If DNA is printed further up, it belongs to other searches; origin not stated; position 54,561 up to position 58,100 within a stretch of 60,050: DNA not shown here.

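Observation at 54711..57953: Fused SIR2-APAZ-MID-PIWI short Argonaute with inactive PIWI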

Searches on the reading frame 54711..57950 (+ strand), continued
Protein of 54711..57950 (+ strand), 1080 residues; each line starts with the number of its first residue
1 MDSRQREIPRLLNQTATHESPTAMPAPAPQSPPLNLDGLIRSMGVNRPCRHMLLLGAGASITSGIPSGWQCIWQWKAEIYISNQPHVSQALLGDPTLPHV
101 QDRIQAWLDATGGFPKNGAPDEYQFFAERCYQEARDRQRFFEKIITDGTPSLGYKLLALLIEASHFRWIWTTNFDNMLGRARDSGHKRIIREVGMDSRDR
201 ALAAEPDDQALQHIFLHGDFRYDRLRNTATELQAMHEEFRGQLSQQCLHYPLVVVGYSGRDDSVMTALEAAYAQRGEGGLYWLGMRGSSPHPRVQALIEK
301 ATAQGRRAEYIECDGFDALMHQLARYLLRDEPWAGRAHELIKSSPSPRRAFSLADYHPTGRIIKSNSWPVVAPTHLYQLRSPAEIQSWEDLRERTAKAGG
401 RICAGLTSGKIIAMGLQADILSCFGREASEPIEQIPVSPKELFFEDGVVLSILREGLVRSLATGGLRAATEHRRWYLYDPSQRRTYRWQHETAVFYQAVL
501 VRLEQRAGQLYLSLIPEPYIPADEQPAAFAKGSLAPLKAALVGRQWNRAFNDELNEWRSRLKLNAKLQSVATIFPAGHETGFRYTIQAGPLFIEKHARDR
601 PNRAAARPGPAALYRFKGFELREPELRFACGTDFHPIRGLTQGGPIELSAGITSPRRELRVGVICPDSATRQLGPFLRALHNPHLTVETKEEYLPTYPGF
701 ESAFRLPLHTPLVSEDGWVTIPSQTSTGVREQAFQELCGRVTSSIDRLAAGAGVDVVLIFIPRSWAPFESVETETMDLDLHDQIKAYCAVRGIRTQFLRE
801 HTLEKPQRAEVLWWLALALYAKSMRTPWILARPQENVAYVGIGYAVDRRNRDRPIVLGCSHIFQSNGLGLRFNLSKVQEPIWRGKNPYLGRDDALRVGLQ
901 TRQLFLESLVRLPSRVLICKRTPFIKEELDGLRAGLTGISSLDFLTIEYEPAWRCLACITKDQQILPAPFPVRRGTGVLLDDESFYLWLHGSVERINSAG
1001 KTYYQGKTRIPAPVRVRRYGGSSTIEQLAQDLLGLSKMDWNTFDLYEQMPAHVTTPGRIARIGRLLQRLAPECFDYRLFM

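Call 9: find_homologous_proteins(query=window:54711-57950:+)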
Query window:54711-57950:+ (1080 aa): 1456 proteins with E <= 0.001 among 8000 candidates; the best 120 are listed.
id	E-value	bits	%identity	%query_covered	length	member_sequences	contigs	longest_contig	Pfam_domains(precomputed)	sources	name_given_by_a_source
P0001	0.0e+0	2509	99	100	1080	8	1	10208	PF13289.13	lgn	-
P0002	0.0e+0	1912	76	99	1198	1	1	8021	PF13289.13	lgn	-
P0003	0.0e+0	1367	57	97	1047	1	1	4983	PF13289.13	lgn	-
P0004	0.0e+0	1328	55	97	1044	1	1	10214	-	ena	-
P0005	0.0e+0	1327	55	97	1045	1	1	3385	PF13289.13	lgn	-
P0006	0.0e+0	1304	56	95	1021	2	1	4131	PF13289.13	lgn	-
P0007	0.0e+0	1289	55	95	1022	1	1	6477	PF13289.13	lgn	-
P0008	0.0e+0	1229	53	99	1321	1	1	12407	PF13289.13,PF01048.27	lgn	-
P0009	0.0e+0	1188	52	97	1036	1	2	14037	PF13289.13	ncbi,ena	-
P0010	0.0e+0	1078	48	96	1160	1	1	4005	PF13289.13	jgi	jgi:SIR2-like domain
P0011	2.7e-267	908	42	97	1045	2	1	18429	PF13289.13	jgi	-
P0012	7.8e-265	900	43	97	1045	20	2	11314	PF13289.13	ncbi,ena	-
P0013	1.0e-262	893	41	97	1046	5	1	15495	PF13289.13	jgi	jgi:NAD-dependent SIR2 family protein deacetylase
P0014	2.1e-260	885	42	97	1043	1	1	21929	PF13289.13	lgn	-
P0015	8.2e-258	877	41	97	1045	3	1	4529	PF13289.13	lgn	-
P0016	1.6e-252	859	41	97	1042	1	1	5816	PF13289.13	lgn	-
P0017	2.4e-248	845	42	97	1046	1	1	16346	PF13289.13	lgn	-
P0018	1.4e-246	840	40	98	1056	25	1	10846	PF13289.13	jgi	jgi:NAD-dependent SIR2 family protein deacetylase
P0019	1.5e-244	833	40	97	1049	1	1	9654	PF13289.13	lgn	-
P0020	3.4e-244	832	40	97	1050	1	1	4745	PF13289.13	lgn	-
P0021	4.3e-243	828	40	97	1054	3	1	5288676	PF13289.13,PF02171.24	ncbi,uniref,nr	ncbi:SIR2 family protein [Paenibacillus lentus]|uniref:SIR2 family protein n=1 Tax=Paenibacillus len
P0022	2.8e-242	825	39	97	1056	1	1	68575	PF13289.13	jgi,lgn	jgi:hypothetical protein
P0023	6.3e-242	824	41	98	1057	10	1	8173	PF13289.13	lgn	-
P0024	5.4e-240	818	39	97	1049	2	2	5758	PF13289.13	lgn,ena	-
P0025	6.3e-240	818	40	97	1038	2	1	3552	PF13289.13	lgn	-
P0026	2.4e-239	816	40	97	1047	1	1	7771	PF13289.13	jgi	jgi:hypothetical protein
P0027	1.1e-238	813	39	97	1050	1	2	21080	PF13289.13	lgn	-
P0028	9.1e-238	810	40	97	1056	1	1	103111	PF13289.13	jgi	jgi:hypothetical protein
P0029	1.7e-237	809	39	97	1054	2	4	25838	PF13289.13,PF02171.24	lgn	-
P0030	2.5e-237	809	40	97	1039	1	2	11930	PF13289.13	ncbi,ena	-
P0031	2.8e-237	809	40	97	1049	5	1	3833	PF13289.13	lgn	-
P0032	4.2e-237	808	39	97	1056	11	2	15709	PF13289.13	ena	-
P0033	1.7e-236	806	38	97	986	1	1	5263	PF13289.13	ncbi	-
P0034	6.9e-236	804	38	97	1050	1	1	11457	PF13289.13,PF02171.24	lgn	-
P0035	1.7e-234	800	38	99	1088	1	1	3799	PF13289.13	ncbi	-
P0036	1.7e-233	796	40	97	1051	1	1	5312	PF13289.13,PF02171.24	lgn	-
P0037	2.5e-233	796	40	97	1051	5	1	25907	PF13289.13,PF02171.24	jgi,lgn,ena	-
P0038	2.9e-233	795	40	97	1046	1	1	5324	PF13289.13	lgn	-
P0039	6.1e-233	794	39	97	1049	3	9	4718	PF13289.13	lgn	-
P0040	1.1e-232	794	39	97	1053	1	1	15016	PF13289.13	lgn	-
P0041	2.5e-232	792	38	97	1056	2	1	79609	PF13289.13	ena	-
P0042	3.4e-232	792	39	97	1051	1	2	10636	PF13289.13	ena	-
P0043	1.7e-231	790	40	94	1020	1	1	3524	PF13289.13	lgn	-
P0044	1.7e-231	790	40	97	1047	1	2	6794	PF13289.13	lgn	-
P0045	2.9e-231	789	39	97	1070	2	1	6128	PF13289.13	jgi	-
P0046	3.6e-231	789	41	97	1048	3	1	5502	PF13289.13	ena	-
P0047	1.1e-230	787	39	97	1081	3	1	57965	PF13289.13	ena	-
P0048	1.7e-230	786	38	97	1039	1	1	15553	PF13289.13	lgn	-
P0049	2.1e-230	786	38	97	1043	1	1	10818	PF13289.13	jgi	jgi:NAD-dependent SIR2 family protein deacetylase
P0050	7.3e-230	784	39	97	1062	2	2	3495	PF13289.13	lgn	-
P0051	7.7e-230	784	40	97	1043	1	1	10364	PF13289.13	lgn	-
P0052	2.1e-229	783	38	97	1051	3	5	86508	PF13289.13,PF02171.24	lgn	-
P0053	3.8e-229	782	38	97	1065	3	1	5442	PF13289.13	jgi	-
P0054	7.9e-229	781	40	98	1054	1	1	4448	PF13289.13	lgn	-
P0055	8.2e-229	781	39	97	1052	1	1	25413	PF13289.13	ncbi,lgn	-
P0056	2.2e-228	779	37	98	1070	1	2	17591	PF13289.13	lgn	-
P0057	4.0e-228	778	39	97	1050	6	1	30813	PF13289.13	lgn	-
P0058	1.4e-227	777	39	97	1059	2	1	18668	PF13289.13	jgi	-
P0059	2.3e-227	776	39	97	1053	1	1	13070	PF13289.13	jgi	jgi:hypothetical protein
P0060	2.7e-227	776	40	97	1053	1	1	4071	PF13289.13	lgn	-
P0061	6.8e-227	774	39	98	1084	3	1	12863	PF13289.13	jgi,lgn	jgi:hypothetical protein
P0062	7.0e-227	774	38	98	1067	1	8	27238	PF13289.13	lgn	-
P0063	1.2e-226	774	40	97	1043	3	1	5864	PF13289.13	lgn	-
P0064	1.8e-226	773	39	97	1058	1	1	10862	PF13289.13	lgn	-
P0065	2.1e-226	773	40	98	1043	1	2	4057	PF13289.13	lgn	-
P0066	3.5e-226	772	39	97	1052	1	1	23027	PF13289.13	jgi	jgi:hypothetical protein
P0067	4.8e-226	772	40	97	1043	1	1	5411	PF13289.13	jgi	jgi:hypothetical protein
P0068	8.2e-226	771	38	97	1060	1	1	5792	PF13289.13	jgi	-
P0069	1.4e-225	770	40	97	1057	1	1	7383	PF13289.13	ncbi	-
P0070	1.5e-225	770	38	98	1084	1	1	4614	PF13289.13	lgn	-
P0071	2.0e-225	770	38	98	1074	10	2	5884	PF13289.13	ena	-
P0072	2.8e-225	769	38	97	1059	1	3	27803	PF13289.13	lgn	-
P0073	3.3e-225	769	39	97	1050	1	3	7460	PF13289.13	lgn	-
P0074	3.5e-225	769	38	97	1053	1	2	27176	PF13289.13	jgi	jgi:hypothetical protein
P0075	4.4e-225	768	40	97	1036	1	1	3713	PF13289.13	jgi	jgi:SIR2-like domain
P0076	1.0e-224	767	40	97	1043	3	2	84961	PF13289.13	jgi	-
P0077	1.1e-224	767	38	99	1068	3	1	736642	PF13289.13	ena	-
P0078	1.4e-224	767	39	97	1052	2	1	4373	PF13289.13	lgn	-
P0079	1.4e-224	767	38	98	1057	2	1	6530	PF13289.13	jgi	-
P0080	2.1e-224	766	39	98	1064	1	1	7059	PF13289.13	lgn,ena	-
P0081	2.6e-224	766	39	97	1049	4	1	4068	PF13289.13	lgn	-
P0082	2.7e-224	766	39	97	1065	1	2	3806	PF13289.13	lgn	-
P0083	3.6e-224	765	40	97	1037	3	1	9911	PF13289.13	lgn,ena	-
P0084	4.6e-224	765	39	97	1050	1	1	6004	PF13289.13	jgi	jgi:hypothetical protein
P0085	6.2e-224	765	38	98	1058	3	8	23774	PF13289.13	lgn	-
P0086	1.3e-223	764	38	97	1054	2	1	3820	PF13289.13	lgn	-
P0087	1.9e-223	763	37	97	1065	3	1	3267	PF13289.13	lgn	-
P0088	2.6e-223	763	39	97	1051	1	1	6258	PF13289.13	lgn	-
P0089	4.3e-223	762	39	97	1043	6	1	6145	PF13289.13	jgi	jgi:hypothetical protein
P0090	4.5e-223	762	38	97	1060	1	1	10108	PF13289.13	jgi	jgi:SIR2-like domain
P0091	4.6e-223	762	40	97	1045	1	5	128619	PF13289.13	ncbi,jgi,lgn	-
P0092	6.9e-223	761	39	97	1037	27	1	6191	PF13289.13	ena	-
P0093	8.7e-223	761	38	97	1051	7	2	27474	PF13289.13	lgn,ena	-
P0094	1.2e-222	760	40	97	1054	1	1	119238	PF13289.13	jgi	jgi:hypothetical protein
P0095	1.3e-222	760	39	97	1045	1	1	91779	PF13289.13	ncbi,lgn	-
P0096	2.0e-222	760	40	97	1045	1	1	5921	PF13289.13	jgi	jgi:hypothetical protein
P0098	3.2e-222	759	39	97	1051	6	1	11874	PF13289.13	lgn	-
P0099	3.3e-222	759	39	97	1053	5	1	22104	PF13289.13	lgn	-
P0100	4.8e-222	758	38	97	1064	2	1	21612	PF13289.13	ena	-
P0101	6.1e-222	758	39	97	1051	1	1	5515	PF13289.13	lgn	-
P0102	6.6e-222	758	38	98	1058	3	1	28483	PF13289.13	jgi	-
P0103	1.5e-221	757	38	97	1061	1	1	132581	PF13289.13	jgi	jgi:hypothetical protein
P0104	1.6e-221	757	37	97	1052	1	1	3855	PF13289.13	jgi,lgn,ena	-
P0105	1.8e-221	756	38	96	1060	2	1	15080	PF13289.13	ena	-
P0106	1.8e-221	756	38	97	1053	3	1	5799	PF13289.13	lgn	-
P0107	2.5e-221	756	38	97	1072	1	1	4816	PF13289.13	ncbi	-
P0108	2.8e-221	756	38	97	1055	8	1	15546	PF13289.13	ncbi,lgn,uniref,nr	ncbi:hypothetical protein CRI93_14815 [Longimonas halophila]|uniref:Protein argonaute n=1 Tax=Longim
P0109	3.2e-221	756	38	97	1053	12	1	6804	PF13289.13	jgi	jgi:hypothetical protein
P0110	3.5e-221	755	38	97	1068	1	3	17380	PF13289.13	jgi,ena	jgi:hypothetical protein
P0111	3.6e-221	755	37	97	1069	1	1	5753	PF13289.13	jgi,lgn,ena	-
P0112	4.0e-221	755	37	97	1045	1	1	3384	PF13289.13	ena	-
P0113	6.1e-221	755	38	97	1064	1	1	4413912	PF13289.13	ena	-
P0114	7.4e-221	754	38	97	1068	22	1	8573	PF13289.13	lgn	-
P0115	1.1e-220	754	39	97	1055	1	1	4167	PF13289.13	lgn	-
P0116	1.3e-220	754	38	99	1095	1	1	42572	PF13289.13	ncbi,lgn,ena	-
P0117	1.7e-220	753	38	97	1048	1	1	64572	PF13289.13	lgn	-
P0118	1.8e-220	753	38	97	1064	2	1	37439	PF13289.13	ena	-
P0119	2.4e-220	753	39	97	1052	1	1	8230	PF13289.13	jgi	jgi:hypothetical protein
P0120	3.2e-220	752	38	97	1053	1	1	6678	PF13289.13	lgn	-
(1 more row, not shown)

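Call 13: find_related_loci(query=window:54711-57950:+, collection=genome_contigs, flank=10000)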
Query window:54711-57950:+ (1080 aa) in genome_contigs; peptide patterns used: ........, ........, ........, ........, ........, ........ (x = any residue, [..] = any of these).
25 stretches matched a pattern; 6 encode a relative of the query (tblastn E <= 1e-3); 6 distinct loci.
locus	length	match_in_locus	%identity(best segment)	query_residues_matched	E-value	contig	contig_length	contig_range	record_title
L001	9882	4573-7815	92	1-1080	0e+0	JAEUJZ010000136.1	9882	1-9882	MAG: Myxococcales bacterium isolate new MAG-82 k141_2850983, whole genome shotgun sequence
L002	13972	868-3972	39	34-1080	0e+0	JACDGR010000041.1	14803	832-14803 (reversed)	MAG: Actinomycetota bacterium isolate MGR_bin417 SD2908_NODE_1679_length_14803_cov_1.076519, whole genome shotgun sequen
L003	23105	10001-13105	40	34-1080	0e+0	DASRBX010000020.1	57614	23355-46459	MAG TPA_asm: Gaiellaceae bacterium isolate SMAG_U9938 k141_423581, whole genome shotgun sequence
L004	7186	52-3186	38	34-1080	0e+0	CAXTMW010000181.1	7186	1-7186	MAG TPA_asm: uncultured Acidobacteriaceae bacterium isolate public_SRR14722157_metawrap_bin.1 genome assembly, contig: p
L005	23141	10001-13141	38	34-1080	0e+0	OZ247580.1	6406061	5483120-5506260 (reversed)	MAG: Candidatus Latescibacterota bacterium isolate 34bd4037-9faa-49cb-aada-cae4c411e00c genome assembly, chromosome: 1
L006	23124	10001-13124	39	28-1080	0e+0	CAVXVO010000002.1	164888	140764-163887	MAG: uncultured Actinomycetes bacterium isolate MFD06714.bin.1.149 genome assembly, contig: contig_10446, whole genome s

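Call 15: find_encoding_contigs(protein=P0001, flank=10000, max_places=6)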
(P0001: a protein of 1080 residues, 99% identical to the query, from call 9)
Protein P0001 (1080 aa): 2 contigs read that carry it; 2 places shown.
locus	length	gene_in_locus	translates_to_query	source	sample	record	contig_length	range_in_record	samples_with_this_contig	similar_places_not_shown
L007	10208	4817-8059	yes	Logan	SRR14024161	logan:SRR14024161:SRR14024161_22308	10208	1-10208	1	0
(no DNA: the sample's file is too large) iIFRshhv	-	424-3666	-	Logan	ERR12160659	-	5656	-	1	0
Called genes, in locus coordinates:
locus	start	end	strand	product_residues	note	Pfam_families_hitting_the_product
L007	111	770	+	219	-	-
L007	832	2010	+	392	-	PF04326:SLFN_AlbA_2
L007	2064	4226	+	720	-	-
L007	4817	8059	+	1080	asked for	PF13289:SIR2_2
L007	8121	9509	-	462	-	PF01966:HD (weak)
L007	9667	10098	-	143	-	-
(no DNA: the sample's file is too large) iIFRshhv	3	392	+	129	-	?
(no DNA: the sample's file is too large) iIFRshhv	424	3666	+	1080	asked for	PF13289:SIR2_2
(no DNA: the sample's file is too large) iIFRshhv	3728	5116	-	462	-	PF01966:HD (weak)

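Call 45: predict_structure(alignment_id=A1)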
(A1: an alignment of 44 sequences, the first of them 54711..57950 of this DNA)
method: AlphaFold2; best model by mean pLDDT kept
length: 1080 residues; sequences in the alignment: 44
mean_pLDDT: 84.2   pTM: 0.73
mean pLDDT of the five models: 84.2, 83.4, 81.2, 81.0, 80.4
residues with pLDDT >= 90: 416; 70-90: 536; 50-70: 95; < 50: 33
segments of 3 or more residues with pLDDT < 50: 1-30
pLDDT, mean of each block of 10 residues (from residue 1): 34 33 40 78 74 90 82 89 76 70 88 86 86 84 86 93 89 88 87 75 65 83 68 67 88 89 86 91 76 91 92 86 90 89 67 88 94 94 87 88 90 93 75 87 82 95 91 91 88 92 89 94 79 78 88 94 80 90 93 89 69 89 91 91 86 73 95 93 75 84 94 94 87 94 95 91 89 84 93 93 85 92 90 79 85 80 62 85 82 86 82 89 85 81 92 90 87 94 91 77 77 91 91 88 78 87 81 81
secondary structure, 60 per line:
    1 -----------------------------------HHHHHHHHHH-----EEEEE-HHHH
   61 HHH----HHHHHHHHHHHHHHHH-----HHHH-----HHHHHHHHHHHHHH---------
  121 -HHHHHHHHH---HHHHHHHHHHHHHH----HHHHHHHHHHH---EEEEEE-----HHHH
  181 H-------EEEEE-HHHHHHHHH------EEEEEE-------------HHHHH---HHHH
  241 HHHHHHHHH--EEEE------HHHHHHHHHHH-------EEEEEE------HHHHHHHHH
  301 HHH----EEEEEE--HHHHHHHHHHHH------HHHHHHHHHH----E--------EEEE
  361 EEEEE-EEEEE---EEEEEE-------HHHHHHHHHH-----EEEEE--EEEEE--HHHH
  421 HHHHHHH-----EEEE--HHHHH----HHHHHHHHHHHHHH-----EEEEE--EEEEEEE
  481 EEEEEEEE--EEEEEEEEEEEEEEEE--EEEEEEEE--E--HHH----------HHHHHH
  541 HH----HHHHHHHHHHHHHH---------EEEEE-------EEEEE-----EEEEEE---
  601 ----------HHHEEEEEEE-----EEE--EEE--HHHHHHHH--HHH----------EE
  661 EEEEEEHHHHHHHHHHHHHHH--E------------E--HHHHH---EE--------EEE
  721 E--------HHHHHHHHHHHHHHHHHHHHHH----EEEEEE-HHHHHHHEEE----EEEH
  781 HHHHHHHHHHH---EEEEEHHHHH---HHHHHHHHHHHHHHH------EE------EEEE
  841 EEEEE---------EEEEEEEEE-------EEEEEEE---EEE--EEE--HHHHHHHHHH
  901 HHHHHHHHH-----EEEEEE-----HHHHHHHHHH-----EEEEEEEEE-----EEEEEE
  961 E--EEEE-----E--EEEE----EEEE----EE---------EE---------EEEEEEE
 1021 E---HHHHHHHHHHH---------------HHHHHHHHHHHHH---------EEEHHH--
elements in order (helices of 4 or more, strands of 3 or more residues): H36-45 E51-55 H57-63 H68-83 H89-92 H98-111 H122-130 H134-147 H152-162 E166-171 H177-181 E189-193 H195-203 E210-215 H229-233 H237-249 E252-255 H262-272 E280-285 H292-303 E308-313 H316-327 H334-343 E357-365 E367-371 E375-380 H388-397 E403-407 E410-414 H417-427 E433-436 H439-443 H448-461 E467-471 E474-488 E491-506 E509-516 H535-542 H547-560 E570-574 E582-586 E592-597 E614-620 E626-628 E631-633 H636-643 E659-666 H667-681 H700-704 E718-721 H730-751 E756-761 H763-769 E770-772 E777-779 H780-791 E795-799 H800-804 H808-822 E837-845 E855-863 E871-877 E881-883 E886-888 H891-909 E915-920 H926-935 E941-949 E955-961 E964-967 E976-979 E984-987 E1014-1021 H1025-1035 H1051-1063 E1073-1075
